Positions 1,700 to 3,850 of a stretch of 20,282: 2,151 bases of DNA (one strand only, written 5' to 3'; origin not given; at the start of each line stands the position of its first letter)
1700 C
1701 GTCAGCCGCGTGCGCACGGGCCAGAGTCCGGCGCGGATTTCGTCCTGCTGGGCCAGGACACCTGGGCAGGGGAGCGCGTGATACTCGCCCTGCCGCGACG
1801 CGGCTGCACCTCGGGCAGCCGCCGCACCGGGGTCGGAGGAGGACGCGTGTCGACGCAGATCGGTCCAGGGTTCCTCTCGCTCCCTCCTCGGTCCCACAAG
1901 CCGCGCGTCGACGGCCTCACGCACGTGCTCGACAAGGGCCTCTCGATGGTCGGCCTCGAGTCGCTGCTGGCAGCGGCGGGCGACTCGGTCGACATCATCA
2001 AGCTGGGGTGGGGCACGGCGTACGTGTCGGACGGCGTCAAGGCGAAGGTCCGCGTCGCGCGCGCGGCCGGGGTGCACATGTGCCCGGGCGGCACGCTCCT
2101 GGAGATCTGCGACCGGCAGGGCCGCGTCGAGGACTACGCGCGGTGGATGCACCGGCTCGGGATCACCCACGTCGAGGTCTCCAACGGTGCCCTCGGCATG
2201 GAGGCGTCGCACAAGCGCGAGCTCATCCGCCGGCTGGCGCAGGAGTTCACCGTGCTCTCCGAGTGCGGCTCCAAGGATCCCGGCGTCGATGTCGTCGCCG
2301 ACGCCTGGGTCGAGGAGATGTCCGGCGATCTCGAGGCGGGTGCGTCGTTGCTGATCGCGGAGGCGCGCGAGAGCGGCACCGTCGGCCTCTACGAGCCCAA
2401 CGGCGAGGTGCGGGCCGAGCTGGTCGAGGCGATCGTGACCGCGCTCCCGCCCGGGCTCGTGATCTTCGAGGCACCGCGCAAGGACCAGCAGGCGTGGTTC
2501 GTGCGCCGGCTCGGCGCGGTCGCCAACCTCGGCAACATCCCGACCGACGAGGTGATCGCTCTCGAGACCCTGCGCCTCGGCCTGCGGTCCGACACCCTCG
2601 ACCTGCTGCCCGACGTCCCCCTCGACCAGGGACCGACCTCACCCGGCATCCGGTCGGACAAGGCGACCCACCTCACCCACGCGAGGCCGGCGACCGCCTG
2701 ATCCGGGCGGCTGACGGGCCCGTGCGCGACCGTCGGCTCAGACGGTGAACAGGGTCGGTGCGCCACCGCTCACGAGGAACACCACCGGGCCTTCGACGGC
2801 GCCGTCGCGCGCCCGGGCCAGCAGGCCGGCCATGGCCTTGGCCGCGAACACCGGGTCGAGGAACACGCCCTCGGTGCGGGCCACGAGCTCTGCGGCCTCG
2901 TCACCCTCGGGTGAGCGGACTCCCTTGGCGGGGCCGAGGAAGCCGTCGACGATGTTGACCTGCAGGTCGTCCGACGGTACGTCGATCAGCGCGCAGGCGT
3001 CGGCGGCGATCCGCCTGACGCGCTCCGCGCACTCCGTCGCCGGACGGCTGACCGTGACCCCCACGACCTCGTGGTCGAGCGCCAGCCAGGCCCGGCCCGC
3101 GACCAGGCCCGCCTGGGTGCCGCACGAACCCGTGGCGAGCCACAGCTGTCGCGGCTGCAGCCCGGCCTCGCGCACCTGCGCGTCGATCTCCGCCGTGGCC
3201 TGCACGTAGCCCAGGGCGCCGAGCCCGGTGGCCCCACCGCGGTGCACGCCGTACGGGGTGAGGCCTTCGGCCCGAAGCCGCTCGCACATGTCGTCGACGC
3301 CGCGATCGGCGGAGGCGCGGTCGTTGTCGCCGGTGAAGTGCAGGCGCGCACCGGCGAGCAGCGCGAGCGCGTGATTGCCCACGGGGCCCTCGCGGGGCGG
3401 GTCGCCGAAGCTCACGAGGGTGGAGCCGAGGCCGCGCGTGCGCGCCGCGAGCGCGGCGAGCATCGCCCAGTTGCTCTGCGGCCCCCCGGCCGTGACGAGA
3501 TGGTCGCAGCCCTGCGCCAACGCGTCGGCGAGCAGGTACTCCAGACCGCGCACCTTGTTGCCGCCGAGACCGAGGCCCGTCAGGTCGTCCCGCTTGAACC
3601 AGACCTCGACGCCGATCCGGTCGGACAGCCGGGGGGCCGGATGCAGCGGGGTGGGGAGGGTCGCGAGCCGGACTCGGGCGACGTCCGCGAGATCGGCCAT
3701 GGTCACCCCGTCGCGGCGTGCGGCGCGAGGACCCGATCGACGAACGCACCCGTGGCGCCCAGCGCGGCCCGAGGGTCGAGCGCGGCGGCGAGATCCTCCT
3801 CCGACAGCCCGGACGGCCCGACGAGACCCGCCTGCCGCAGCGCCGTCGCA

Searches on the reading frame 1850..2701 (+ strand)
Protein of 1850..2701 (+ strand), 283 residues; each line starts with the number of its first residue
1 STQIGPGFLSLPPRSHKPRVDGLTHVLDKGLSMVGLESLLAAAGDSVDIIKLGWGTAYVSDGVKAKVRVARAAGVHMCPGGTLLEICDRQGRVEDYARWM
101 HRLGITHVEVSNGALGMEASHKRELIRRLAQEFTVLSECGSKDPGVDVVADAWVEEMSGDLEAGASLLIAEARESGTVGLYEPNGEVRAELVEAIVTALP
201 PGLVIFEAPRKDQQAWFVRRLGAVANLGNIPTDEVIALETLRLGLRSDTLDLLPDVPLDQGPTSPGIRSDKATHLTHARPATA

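Call 5: search_protein_families(library=pfam, proteins=[window:1850-2701:+], max_evalue=0.1)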
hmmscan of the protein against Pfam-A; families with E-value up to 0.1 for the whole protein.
window:1850-2701:+ (283 aa): 1 family
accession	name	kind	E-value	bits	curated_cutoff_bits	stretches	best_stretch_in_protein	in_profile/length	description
PF02679.21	ComA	-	2.1e-80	270.1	25.2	1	13-248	2-243/243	(2R)-phospho-3-sulfolactate synthase (ComA)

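Call 6: search_protein_families(library=ncbifam, proteins=[window:1850-2701:+], max_evalue=0.1)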
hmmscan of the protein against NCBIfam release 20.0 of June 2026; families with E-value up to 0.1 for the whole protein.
window:1850-2701:+ (283 aa): 3 families
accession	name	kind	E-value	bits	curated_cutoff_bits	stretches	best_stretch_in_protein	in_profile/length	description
TIGR03849.2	arch_ComA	equivalog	3.3e-73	246.1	280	1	17-250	2-240/241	phosphosulfolactate synthase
TIGR03828.1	pfkB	equivalog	0.043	12.8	292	1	88-158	196-266/305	1-phosphofructokinase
TIGR03168.1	1-PFK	subfamily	0.054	12.4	216.4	1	89-155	197-263/305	hexose kinase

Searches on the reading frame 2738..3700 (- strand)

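Call 5: search_protein_families(library=pfam, proteins=[window:2738-3700:-], max_evalue=0.1)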
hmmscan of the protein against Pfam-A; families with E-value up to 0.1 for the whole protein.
window:2738-3700:- (320 aa): 1 family
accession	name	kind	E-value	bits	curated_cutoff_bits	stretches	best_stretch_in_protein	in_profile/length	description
PF00291.31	PALP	-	3.8e-41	141.8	35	1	11-312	2-295/295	Pyridoxal-phosphate dependent enzyme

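Call 6: search_protein_families(library=ncbifam, proteins=[window:2738-3700:-], max_evalue=0.1)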
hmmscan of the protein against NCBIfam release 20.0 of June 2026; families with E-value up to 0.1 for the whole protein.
window:2738-3700:- (320 aa): 21 families
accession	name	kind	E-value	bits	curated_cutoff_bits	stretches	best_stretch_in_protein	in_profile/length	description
NF052537.1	CoM_syn_XcbE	exception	4.3e-97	325.2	450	1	4-319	3-322/322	coenzyme M biosynthesis enzyme XcbE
NF052482.1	sulfolyase_CuyA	equivalog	1.3e-72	244.4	450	1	3-319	2-326/332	D-cysteate sulfo-lyase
NF003030.0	PRK03910.1-3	equivalog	4.4e-69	233.2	429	1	3-319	9-330/338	D-cysteine desulfhydrase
TIGR01275.1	ACC_deam_rel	subfamily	6.7e-68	229.3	289.4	1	11-319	2-316/321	pyridoxal phosphate-dependent enzymes, D-cysteine desulfhydrase family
NF003032.0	PRK03910.1-5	equivalog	3.1e-64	217.2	469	1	4-319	7-325/330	D-cysteine desulfhydrase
NF010646.0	PRK14045.1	equivalog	8.9e-61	206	550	1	4-318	9-319/329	1-aminocyclopropane-1-carboxylate deaminase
NF003029.0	PRK03910.1-1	equivalog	2.3e-58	198.1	610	1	3-319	5-323/328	D-cysteine desulfhydrase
TIGR01274.1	ACC_deam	equivalog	1.1e-47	162.9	392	1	4-317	2-327/337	1-aminocyclopropane-1-carboxylate deaminase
NF004771.0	PRK06110.1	equivalog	1.6e-06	27.5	317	1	10-96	15-99/323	threonine dehydratase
NF006050.0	PRK08197.1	equivalog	0.0006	18.7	303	1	10-120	74-177/406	threonine synthase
NF006390.0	PRK08639.1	equivalog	0.00082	18.5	421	1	13-65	22-72/418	threonine ammonia-lyase IlvA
NF009130.0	PRK12483.1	subfamily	0.0026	16.4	801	1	8-96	29-114/521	threonine ammonia-lyase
TIGR01124.1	ilvA_2Cterm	equivalog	0.0031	16.1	411.3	1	8-96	9-94/499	threonine ammonia-lyase, biosynthetic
NF005680.0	PRK07476.1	equivalog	0.0048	15.9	413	1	9-96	16-100/326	hydroxyectoine utilization dehydratase EutB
TIGR02079.1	THD1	equivalog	0.007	15.2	440.55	1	11-59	11-57/410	threonine ammonia-lyase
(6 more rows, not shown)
